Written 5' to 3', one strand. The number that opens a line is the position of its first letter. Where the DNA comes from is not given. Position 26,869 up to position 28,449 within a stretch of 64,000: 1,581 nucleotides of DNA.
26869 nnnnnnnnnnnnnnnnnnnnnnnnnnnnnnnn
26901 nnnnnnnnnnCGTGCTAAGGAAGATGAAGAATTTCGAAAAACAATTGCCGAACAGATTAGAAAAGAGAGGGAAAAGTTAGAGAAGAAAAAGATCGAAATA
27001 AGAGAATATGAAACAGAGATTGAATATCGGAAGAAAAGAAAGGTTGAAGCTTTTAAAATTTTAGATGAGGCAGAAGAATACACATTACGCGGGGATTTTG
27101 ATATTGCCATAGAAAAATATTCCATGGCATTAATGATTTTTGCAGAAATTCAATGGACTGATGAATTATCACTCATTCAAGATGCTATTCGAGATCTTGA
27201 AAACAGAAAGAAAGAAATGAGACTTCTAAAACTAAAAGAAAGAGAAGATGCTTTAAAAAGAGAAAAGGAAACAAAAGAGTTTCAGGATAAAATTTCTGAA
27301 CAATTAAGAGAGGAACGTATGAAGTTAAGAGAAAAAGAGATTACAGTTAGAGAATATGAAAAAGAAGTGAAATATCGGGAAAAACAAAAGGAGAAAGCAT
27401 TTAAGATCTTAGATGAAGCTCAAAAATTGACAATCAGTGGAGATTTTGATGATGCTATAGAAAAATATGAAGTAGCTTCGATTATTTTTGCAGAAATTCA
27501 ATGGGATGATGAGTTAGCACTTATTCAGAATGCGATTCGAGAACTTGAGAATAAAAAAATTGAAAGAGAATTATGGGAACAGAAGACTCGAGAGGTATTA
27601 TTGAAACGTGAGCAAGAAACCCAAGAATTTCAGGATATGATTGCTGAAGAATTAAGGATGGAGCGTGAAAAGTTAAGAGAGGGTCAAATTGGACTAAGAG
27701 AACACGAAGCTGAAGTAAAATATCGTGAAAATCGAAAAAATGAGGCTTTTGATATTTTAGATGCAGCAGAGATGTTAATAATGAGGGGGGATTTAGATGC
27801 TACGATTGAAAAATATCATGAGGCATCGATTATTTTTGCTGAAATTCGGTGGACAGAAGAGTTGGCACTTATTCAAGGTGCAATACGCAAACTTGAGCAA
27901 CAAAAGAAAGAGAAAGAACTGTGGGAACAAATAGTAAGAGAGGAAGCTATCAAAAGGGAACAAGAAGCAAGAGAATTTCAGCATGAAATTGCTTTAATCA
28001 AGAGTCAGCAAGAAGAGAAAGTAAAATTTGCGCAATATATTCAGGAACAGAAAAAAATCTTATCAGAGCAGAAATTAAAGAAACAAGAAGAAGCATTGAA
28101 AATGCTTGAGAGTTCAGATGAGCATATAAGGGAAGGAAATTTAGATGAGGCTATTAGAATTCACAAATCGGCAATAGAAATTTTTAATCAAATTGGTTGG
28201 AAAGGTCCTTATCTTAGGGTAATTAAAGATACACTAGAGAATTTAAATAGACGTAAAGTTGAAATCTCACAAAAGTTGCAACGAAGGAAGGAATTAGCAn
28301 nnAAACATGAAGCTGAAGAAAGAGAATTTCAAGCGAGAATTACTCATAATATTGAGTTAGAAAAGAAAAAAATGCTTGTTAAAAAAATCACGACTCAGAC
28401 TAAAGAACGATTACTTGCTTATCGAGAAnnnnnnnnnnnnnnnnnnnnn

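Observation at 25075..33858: Giant protein made of ~25 MIT-like domains on a regular ER/K-helix spacer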

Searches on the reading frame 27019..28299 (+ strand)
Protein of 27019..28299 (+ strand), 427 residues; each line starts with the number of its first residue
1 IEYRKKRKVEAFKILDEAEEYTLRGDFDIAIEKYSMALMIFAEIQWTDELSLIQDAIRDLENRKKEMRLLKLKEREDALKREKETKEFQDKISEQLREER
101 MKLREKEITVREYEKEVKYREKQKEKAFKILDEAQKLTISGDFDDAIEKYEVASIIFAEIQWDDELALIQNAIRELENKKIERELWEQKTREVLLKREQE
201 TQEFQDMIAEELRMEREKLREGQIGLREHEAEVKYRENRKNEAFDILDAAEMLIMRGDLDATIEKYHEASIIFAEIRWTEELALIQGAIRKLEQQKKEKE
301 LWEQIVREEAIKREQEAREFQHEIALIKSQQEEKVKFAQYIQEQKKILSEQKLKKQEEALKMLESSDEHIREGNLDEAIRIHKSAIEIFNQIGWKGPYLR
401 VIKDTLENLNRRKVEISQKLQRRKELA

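Call 28: find_related_loci(query=A3, collection=genome_contigs, flank=10000)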
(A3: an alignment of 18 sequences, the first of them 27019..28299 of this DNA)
Query A3 (427 aa) in genome_contigs; peptide patterns used: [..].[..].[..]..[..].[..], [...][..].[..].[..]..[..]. (x = any residue, [..] = any of these).
154 stretches matched a pattern; 106 encode a relative of the query (tblastn E <= 1e-3); the best 80 are kept; 79 distinct loci.
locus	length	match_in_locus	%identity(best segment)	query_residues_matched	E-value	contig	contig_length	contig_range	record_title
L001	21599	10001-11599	96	1-427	0e+0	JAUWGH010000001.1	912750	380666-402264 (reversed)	MAG: Promethearchaeota archaeon isolate CSMAG_2237 CSMAG_2237_k141_2936613_length_912750_cov_69.0513, whole genome shotg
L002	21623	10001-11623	89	1-427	0e+0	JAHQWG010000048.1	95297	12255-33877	MAG: Promethearchaeia archaeon isolate ABR01 NODE_61_length_95297_cov_19, whole genome shotgun sequence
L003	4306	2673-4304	62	1-415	5e-109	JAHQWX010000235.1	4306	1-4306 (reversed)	MAG: Promethearchaeia archaeon isolate WORB4 WOR136_contig-100_2154, whole genome shotgun sequence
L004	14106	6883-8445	45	1-413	2e-99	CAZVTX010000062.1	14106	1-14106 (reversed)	MAG TPA_asm: uncultured archaeon isolate binchicken_co19_533 genome assembly, contig: NODE_7161_length_14106_cov_6.00341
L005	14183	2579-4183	44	1-425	1e-96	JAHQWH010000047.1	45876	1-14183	MAG: Promethearchaeia archaeon isolate ABR02 NODE_182_length_45876_cov_65, whole genome shotgun sequence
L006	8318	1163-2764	45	1-426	4e-96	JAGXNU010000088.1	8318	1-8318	MAG: Promethearchaeota archaeon isolate bin22 NODE_88_length_8318_cov_75.923553, whole genome shotgun sequence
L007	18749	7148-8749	45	4-426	3e-95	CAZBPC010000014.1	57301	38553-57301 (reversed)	MAG TPA_asm: uncultured archaeon isolate SRP214966_co1_316 genome assembly, contig: NODE_634_length_57301_cov_15.990724,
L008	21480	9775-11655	45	1-425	1e-94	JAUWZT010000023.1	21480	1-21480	MAG: Promethearchaeota archaeon isolate CSMAG_2743 CSMAG_2743_k141_1056682_length_21480_cov_8.0000, whole genome shotgun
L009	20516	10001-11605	44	1-425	6e-94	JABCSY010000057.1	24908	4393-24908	MAG: Promethearchaeota archaeon isolate HM4_B22 NODE_830_length_24908_cov_1.207175, whole genome shotgun sequence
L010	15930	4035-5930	43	1-425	1e-93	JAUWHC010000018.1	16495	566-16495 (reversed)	MAG: Promethearchaeota archaeon isolate CSMAG_2258 CSMAG_2258_k141_1321510_length_16495_cov_11.3369, whole genome shotgu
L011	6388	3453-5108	44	1-425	4e-92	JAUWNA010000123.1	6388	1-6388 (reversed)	MAG: Promethearchaeota archaeon isolate CSMAG_2412 CSMAG_2412_k141_42433_length_6388_cov_13.0000, whole genome shotgun s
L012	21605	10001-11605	41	1-427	1e-91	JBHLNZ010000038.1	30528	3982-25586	MAG: Promethearchaeota archaeon isolate DZ2S.411 DZ2S.411@4204, whole genome shotgun sequence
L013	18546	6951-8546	41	1-424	2e-91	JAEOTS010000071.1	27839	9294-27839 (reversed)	MAG: Promethearchaeota archaeon isolate YT5_023 k127_17250246, whole genome shotgun sequence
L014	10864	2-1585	42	1-420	4e-90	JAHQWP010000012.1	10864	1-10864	MAG: Promethearchaeia archaeon isolate ABR11 NODE_1164_length_10864_cov_6, whole genome shotgun sequence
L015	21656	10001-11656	43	1-418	2e-90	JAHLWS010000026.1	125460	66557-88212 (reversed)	MAG: Promethearchaeota archaeon isolate 33X4 k141_30294, whole genome shotgun sequence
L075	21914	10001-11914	37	1-423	1e-74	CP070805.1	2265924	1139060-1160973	MAG: Promethearchaeota archaeon isolate bin132 chromosome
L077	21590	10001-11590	40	1-415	5e-73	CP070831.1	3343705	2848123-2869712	MAG: Promethearchaeota archaeon isolate bin108 chromosome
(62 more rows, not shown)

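Call 33: predict_structure(alignment_id=A3)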
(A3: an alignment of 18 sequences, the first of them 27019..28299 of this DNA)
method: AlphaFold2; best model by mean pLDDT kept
length: 427 residues; sequences in the alignment: 18
mean_pLDDT: 82.2   pTM: 0.32
mean pLDDT of the five models: 82.2, 82.1, 81.7, 79.3, 77.6
residues with pLDDT >= 90: 34; 70-90: 370; 50-70: 23; < 50: 0
segments of 3 or more residues with pLDDT < 50: none
pLDDT, mean of each block of 10 residues (from residue 1): 83 89 86 87 81 86 85 86 88 88 88 89 92 91 90 90 85 88 86 88 87 79 69 81 86 82 86 83 82 82 76 74 74 72 71 79 79 76 81 74 78 73 61
secondary structure, 60 per line:
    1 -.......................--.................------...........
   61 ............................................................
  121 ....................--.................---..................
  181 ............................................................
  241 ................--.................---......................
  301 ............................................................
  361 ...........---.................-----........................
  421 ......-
elements in order: H2-24 H27-43 H50-140 H143-159 H163-256 H259-275 H279-371 H375-391 H397-426

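Call 52: fold_search(model_id=the predicted structure, library=pdb)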
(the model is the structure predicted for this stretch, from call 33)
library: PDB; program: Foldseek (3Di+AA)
matches with E <= 10: 320; with E <= 0.001: 0
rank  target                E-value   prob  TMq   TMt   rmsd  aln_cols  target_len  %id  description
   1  5efr                  5.2e-02  0.80  0.12  0.12  107.2       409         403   11  Crystal Structure of a BamA-BamD fusion (released 2016-01-27)
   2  9y6s_6y               8.5e-02  0.82  0.14  0.15  110.7       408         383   10  96-nm repeat of the Leishmania tarentolae doublet microtubule (released 2025-12-17)
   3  3qky                  1.2e-01  0.57  0.12  0.19  107.9       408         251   11  Crystal structure of Rhodothermus marinus BamD (released 2011-04-20)
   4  7rdr_A                1.3e-01  0.35  0.11  0.10  122.0       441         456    7  Circular tandem repeat protein with novel repeat topology and enhanced subunit contact surfaces (released 2021-09-01)
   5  3ieg_A                1.6e-01  0.44  0.12  0.14  106.0       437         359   12  Crystal Structure of P58(IPK) TPR Domain at 2.5 A (released 2010-03-31)
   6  3sf4_B                1.6e-01  0.66  0.13  0.16  111.8       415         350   10  Crystal structure of the complex between the conserved cell polarity proteins Inscuteable and LGN (released 2011-11-23)
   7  2ifu_A                2.8e-01  0.57  0.13  0.19  112.8       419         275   10  Crystal Structure of a Gamma-SNAP from Danio rerio (released 2006-10-10)
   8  8j07_d3               3.0e-01  0.63  0.14  0.14  74.9       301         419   14  96nm repeat of human respiratory doublet microtubule and associated axonemal complexes (released 2023-07-26)
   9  3sf4_A                3.0e-01  0.47  0.13  0.15  113.3       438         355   10  Crystal structure of the complex between the conserved cell polarity proteins Inscuteable and LGN (released 2011-11-23)
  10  7ue2_A                3.1e-01  0.38  0.13  0.18  120.1       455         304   13  Crystal structure of designed helical repeat protein RPB_PLP3_R6 bound to PLPx6 peptide (released 2023-03-29)
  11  7v1m_H                3.3e-01  0.35  0.10  0.20  84.1       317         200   13  Structural basis for the co-chaperone relationship of sNASP and ASF1b (released 2022-04-20)
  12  4wne_A                3.3e-01  0.28  0.13  0.17  101.5       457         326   11  Crystal structure of the TPR domain of LGN in complex with Frmpd4/Preso1 at 2.0 Angstrom resolution (released 2015-09-16)
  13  9y6s_6s               3.5e-01  0.77  0.16  0.26  80.0       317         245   10  96-nm repeat of the Leishmania tarentolae doublet microtubule (released 2025-12-17)
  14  9lm8                  3.5e-01  0.16  0.12  0.13  109.3       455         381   16  Crystal structure of bvFP-Pfr21 (released 2026-01-28)
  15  4u7y_A                3.8e-01  0.98  0.13  0.47   4.9        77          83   16  Structure of the complex of VPS4B MIT and IST1 MIM (released 2015-02-11)
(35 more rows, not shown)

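Call 66: search_protein_representatives(alignment_id=A3)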
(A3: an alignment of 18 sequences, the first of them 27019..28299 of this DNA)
Query: 18 sequences, 427 profile positions. Proteins with E-value up to 0.001 (for the whole library): 420; up to 1e-10: 167; up to 1e-30: 74. The best 150 are listed.
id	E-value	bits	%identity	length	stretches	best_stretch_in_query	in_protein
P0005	0.0e+00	2161.1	-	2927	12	6-426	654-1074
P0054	0.0e+00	1576.8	-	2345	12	2-425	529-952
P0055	0.0e+00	1430.2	-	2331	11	2-426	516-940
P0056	0.0e+00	1375.4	-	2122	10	1-426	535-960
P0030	0.0e+00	1371.7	-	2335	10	1-426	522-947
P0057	0.0e+00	1234.0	-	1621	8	1-426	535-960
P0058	0.0e+00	1174.2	-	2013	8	2-425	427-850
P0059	0.0e+00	1123.9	-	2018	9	8-425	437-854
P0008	0.0e+00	1027.8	-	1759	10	2-416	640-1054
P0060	3.9e-292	984.9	-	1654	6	1-426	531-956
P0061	5.1e-287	968.0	-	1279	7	1-426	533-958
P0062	2.4e-281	949.4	-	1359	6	25-425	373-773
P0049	2.5e-235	797.8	-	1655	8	2-426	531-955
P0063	1.9e-186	636.7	-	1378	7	4-230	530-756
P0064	4.7e-155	533.2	-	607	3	2-426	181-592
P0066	2.0e-139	481.8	-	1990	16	141-421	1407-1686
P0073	1.2e-111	390.3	-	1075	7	2-388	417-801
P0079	2.3e-72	260.8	-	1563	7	3-416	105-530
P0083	7.7e-62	226.1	-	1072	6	10-420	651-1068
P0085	2.0e-61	224.8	-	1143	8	21-420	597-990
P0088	6.5e-52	193.4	-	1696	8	24-424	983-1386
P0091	2.0e-44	168.7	-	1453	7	81-398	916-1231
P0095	2.0e-41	158.9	-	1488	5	23-421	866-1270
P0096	4.8e-41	157.6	-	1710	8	27-415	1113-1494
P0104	2.6e-37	145.3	-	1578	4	24-422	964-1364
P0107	9.0e-37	143.5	-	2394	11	62-397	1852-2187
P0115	1.1e-33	133.3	-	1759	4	27-383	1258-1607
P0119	2.4e-32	128.9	-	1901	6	27-411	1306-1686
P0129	7.7e-28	114.1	-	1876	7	179-423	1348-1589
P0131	1.7e-27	112.9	-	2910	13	259-424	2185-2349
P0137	4.5e-25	105.0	-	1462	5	5-425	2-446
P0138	6.4e-25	104.5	-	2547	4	64-397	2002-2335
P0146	2.8e-22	95.8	-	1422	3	27-368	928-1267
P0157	1.2e-19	87.1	-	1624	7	27-411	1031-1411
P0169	1.3e-17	80.4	-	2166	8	27-425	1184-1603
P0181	3.4e-15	72.4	-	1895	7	123-365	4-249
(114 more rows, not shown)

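Call 67: list_cluster_members(proteins=[P0066, P0079, P0083, P0088, P0096, P0107, P0131, P0138, P0169, P0181])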
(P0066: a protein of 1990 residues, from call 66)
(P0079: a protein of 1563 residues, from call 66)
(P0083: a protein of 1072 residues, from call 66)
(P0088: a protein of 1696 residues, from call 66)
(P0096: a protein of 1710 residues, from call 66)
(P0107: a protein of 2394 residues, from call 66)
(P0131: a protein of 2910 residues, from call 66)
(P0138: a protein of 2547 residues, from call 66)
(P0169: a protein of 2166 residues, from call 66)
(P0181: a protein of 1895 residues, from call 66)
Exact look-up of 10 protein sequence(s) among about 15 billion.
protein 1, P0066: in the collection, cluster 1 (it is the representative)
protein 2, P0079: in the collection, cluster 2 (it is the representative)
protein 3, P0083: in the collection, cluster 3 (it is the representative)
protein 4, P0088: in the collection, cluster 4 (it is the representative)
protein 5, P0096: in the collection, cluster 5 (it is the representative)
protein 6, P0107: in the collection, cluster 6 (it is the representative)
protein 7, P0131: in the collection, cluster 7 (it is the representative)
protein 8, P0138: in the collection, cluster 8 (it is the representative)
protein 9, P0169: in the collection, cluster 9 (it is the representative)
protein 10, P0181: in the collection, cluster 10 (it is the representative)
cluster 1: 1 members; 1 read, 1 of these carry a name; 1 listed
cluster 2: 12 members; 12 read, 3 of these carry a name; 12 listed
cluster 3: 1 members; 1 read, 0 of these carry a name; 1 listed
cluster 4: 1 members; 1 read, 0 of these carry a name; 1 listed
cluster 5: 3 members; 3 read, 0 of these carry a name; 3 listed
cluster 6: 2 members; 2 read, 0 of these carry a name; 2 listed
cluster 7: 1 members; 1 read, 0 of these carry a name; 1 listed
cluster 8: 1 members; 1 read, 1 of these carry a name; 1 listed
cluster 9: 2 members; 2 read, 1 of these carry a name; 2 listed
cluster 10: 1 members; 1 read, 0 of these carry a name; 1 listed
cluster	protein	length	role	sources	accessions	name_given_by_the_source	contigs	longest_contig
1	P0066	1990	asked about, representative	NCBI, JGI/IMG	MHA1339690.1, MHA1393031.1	MAG: hypothetical protein ACTSRZ_05975 [Promethearchaeota archaeon]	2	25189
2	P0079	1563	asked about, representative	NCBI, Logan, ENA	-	-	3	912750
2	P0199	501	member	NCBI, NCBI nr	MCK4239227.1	MAG: hypothetical protein KAX33_08910, partial [Candidatus Lokiarchaeota archaeon] | hypothetical protein [Candidatus Lokiarchaeota archaeon]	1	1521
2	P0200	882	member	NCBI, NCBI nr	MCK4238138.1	MAG: hypothetical protein KAX33_03385, partial [Candidatus Lokiarchaeota archaeon] | hypothetical protein [Candidatus Lokiarchaeota archaeon]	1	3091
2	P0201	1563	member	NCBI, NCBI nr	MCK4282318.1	MAG: hypothetical protein KAX10_09390 [Candidatus Lokiarchaeota archaeon] | hypothetical protein [Candidatus Lokiarchaeota archaeon]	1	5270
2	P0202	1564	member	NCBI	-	-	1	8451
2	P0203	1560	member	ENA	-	-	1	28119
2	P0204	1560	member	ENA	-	-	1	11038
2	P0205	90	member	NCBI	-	-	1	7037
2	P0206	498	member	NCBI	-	-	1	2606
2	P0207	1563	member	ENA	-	-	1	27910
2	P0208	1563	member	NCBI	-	-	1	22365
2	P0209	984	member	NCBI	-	-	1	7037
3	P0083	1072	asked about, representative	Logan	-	-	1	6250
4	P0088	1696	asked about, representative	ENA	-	-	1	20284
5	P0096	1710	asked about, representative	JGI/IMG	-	-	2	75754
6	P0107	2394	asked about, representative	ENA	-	-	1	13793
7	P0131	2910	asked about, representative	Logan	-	-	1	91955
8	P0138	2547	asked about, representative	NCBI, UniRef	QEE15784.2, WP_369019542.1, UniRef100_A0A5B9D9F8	hypothetical protein DSAG12_01611 [Promethearchaeum syntrophicum] | Uncharacterized protein n=1 Tax=Promethearchaeum syntrophicum TaxID=2594042 ...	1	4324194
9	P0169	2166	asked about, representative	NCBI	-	-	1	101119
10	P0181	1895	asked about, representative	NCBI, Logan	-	-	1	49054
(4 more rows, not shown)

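Call 79: list_cluster_members(proteins=[P0085, P0091, P0095, P0104, P0115, P0119, P0129, P0137, P0146, P0157])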
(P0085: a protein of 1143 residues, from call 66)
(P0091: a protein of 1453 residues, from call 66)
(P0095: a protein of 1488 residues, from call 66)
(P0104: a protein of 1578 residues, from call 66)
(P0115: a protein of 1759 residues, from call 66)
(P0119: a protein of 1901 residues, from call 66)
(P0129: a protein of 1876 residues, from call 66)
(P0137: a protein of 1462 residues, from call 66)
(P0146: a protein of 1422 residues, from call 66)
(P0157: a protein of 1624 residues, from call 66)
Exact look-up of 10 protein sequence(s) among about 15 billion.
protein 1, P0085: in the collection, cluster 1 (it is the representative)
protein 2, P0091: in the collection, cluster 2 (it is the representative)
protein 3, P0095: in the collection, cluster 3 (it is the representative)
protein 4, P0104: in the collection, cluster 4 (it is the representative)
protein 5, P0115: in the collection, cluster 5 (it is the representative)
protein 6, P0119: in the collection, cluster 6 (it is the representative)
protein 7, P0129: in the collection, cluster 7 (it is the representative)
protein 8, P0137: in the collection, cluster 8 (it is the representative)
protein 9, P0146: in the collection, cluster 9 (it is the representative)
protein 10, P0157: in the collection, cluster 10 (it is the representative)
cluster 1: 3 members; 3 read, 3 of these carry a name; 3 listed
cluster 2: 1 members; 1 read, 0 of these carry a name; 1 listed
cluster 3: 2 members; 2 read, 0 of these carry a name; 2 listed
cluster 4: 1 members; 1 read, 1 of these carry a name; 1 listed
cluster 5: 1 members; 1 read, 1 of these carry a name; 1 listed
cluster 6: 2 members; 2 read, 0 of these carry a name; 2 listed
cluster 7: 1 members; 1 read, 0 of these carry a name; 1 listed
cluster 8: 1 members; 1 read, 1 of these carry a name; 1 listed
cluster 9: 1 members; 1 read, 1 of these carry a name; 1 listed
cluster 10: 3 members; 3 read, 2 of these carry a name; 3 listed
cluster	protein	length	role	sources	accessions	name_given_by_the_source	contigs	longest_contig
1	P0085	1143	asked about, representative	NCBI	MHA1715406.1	MAG: hypothetical protein ACTSXP_07160 [Promethearchaeota archaeon]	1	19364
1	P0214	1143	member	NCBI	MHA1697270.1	MAG: hypothetical protein ACTSWN_00355 [Promethearchaeota archaeon]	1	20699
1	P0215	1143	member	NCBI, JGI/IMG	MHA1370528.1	MAG: hypothetical protein ACTSRA_12550 [Promethearchaeota archaeon]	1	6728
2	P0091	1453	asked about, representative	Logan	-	-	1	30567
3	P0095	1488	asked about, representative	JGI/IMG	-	-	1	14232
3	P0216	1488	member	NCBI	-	-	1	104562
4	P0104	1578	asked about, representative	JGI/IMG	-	hypothetical protein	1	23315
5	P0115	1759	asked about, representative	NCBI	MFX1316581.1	MAG: hypothetical protein ACFE9T_12010 [Promethearchaeota archaeon]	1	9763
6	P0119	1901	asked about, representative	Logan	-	-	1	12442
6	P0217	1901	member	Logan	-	-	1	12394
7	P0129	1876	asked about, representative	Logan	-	-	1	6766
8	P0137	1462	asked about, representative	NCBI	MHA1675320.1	MAG: hypothetical protein ACTSYI_17045, partial [Promethearchaeota archaeon]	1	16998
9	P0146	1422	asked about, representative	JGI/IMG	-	hypothetical protein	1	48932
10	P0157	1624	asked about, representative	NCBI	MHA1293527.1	MAG: hypothetical protein ACTSQJ_12790, partial [Promethearchaeota archaeon]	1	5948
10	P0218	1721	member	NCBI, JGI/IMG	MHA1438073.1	MAG: hypothetical protein ACTSPD_10895 [Promethearchaeota archaeon]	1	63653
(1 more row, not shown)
